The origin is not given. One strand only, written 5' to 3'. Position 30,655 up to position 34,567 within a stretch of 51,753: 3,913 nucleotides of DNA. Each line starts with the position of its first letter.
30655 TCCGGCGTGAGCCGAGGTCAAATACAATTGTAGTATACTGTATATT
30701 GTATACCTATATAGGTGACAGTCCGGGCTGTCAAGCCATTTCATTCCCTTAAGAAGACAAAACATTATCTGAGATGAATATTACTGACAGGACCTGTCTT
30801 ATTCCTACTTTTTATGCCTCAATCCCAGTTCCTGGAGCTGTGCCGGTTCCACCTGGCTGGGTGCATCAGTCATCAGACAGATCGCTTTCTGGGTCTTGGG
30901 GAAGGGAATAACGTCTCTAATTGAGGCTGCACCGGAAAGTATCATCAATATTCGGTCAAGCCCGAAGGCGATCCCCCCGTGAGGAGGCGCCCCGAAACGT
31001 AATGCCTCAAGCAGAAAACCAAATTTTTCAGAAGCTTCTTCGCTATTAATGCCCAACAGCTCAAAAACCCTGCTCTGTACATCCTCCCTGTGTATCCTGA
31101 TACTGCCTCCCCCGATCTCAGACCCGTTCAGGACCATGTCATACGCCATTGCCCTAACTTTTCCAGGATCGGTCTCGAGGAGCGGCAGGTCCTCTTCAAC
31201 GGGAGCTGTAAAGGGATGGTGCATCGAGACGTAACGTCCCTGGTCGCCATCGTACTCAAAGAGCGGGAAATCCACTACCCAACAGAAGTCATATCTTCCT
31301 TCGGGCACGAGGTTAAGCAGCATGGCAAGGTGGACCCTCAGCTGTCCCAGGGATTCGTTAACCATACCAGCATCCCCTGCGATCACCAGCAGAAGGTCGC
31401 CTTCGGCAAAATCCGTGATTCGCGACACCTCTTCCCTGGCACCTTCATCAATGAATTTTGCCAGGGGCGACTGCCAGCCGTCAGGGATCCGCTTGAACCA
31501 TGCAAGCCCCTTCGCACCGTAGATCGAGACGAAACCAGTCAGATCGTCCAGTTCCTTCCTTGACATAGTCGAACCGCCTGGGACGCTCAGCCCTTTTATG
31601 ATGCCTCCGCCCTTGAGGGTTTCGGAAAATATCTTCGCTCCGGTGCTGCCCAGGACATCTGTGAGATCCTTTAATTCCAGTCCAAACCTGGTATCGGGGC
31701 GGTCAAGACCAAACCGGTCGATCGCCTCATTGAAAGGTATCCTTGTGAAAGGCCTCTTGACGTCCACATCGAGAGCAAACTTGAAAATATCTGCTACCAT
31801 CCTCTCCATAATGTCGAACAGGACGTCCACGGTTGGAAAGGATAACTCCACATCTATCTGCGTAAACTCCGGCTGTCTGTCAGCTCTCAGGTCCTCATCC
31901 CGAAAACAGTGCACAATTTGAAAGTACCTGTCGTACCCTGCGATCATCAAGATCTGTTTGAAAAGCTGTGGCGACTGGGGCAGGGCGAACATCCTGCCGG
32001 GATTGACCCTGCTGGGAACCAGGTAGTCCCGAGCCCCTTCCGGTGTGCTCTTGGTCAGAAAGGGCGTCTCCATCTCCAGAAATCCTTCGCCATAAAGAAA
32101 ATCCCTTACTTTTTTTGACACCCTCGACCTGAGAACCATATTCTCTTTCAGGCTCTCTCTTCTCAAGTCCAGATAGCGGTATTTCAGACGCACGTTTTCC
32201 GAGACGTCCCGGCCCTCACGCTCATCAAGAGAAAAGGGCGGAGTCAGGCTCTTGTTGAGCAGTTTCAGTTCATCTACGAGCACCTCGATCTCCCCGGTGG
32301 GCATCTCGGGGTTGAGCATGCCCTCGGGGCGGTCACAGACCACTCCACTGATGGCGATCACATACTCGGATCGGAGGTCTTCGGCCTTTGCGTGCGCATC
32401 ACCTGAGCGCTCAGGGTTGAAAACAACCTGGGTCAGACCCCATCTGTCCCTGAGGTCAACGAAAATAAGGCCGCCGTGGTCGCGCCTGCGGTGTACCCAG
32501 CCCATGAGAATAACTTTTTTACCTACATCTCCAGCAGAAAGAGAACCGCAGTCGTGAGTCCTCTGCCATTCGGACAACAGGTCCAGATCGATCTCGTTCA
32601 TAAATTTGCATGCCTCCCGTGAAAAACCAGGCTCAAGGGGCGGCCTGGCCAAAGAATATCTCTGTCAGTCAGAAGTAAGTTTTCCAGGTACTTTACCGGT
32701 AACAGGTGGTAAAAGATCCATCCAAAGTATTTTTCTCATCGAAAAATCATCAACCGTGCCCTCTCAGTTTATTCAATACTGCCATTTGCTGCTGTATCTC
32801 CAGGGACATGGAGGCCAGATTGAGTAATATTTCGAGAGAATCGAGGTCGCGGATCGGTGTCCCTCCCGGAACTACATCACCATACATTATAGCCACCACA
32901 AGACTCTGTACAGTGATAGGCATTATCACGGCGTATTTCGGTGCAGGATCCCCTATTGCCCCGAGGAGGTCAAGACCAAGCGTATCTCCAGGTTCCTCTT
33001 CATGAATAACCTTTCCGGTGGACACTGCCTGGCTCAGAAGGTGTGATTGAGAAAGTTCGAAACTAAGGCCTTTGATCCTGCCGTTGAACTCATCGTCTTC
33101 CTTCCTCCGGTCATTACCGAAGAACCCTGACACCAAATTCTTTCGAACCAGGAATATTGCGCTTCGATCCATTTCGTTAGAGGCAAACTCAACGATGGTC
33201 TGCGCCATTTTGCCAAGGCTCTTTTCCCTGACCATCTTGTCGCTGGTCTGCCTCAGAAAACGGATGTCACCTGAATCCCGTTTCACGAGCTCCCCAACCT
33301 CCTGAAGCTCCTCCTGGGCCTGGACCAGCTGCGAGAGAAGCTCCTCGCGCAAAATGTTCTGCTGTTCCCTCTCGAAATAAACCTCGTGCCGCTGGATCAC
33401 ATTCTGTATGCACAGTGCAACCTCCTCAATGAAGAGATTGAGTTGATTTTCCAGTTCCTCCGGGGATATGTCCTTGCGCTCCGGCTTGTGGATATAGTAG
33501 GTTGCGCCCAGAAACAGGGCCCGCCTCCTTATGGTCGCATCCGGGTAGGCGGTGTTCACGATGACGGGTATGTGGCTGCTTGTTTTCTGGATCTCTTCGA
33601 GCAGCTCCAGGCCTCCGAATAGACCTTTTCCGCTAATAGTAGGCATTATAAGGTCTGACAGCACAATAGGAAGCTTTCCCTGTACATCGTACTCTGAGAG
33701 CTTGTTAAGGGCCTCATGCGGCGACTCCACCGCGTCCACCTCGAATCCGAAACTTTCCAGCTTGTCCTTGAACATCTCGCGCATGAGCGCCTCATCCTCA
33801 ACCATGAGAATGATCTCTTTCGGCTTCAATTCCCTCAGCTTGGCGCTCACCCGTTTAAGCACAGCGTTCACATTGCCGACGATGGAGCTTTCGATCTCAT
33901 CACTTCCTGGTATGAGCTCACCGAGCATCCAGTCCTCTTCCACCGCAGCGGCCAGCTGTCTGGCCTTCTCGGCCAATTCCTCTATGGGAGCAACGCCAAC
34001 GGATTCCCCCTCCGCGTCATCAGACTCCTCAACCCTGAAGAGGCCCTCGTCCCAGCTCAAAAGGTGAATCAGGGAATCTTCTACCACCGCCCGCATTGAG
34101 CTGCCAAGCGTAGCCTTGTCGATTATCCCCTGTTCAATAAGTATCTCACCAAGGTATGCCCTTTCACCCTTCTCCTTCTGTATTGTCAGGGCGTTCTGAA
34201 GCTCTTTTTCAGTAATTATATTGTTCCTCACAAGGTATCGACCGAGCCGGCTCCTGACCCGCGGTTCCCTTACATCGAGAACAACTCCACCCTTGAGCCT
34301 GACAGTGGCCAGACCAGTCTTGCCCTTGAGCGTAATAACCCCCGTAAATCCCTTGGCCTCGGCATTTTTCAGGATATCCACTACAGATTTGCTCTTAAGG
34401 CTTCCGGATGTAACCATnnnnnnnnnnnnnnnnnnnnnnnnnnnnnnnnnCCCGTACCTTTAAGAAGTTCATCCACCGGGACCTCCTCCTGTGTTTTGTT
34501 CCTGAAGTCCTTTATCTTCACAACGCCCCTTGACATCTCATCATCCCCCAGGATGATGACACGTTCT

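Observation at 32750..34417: Candidate cyclic-dinucleotide effector translationally coupled into the gacA-hisS unit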

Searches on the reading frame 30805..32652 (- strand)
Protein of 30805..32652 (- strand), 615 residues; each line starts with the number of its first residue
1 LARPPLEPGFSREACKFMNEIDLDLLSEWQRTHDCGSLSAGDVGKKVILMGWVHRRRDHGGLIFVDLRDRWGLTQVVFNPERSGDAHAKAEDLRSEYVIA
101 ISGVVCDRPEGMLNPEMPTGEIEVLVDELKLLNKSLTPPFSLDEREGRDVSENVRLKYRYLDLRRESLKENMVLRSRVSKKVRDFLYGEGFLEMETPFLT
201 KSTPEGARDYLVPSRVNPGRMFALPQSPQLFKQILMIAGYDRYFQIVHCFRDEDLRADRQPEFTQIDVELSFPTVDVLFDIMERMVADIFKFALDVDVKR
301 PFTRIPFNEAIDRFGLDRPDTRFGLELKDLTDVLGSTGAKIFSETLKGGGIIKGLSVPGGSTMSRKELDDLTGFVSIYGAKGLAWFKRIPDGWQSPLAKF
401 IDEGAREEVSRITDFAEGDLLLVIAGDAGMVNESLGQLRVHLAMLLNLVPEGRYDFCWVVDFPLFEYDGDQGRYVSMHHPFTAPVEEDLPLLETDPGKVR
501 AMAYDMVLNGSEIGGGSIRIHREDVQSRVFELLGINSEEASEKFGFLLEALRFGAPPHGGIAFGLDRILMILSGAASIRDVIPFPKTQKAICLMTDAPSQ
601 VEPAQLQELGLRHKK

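Call 3: search_protein_families(library=pfam, proteins=[window:30805-32652:-], max_evalue=1)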
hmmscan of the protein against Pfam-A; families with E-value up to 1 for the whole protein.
window:30805-32652:- (615 aa): 4 families
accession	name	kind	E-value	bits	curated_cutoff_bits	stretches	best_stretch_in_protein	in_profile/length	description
PF00152.25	tRNA-synt_2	-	3.9e-117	391.2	25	1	152-588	2-308/308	tRNA synthetases class II (D, K and N)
PF02938.19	GAD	-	1.7e-22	79.9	23.4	1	342-435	1-95/95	GAD domain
PF01336.31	tRNA_anti-codon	-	9e-17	61.2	27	1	47-132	1-75/75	OB-fold nucleic acid binding domain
PF01409.25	tRNA-synt_2d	-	0.01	15.7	19.8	1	242-307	104-169/246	tRNA synthetases class II core domain (F)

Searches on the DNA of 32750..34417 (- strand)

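Call 104: search_rna_families(sources=[L001, L003, L004, L007, L075, L069, L067, L148], threshold=gathering)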
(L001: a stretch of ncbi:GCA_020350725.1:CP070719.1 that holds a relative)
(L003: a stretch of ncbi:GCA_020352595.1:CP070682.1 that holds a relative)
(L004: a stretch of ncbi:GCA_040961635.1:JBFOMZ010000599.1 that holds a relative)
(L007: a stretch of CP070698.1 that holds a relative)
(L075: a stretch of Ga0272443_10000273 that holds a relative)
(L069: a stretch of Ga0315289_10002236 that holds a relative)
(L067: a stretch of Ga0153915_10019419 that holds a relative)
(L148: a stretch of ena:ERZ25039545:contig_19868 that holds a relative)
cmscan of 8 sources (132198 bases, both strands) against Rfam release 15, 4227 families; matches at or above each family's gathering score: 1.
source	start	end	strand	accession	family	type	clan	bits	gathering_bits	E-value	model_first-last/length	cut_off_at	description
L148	16483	16554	-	RF00005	tRNA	Gene; tRNA;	CL00001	66.7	29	5.3e-12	1-71/71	no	tRNA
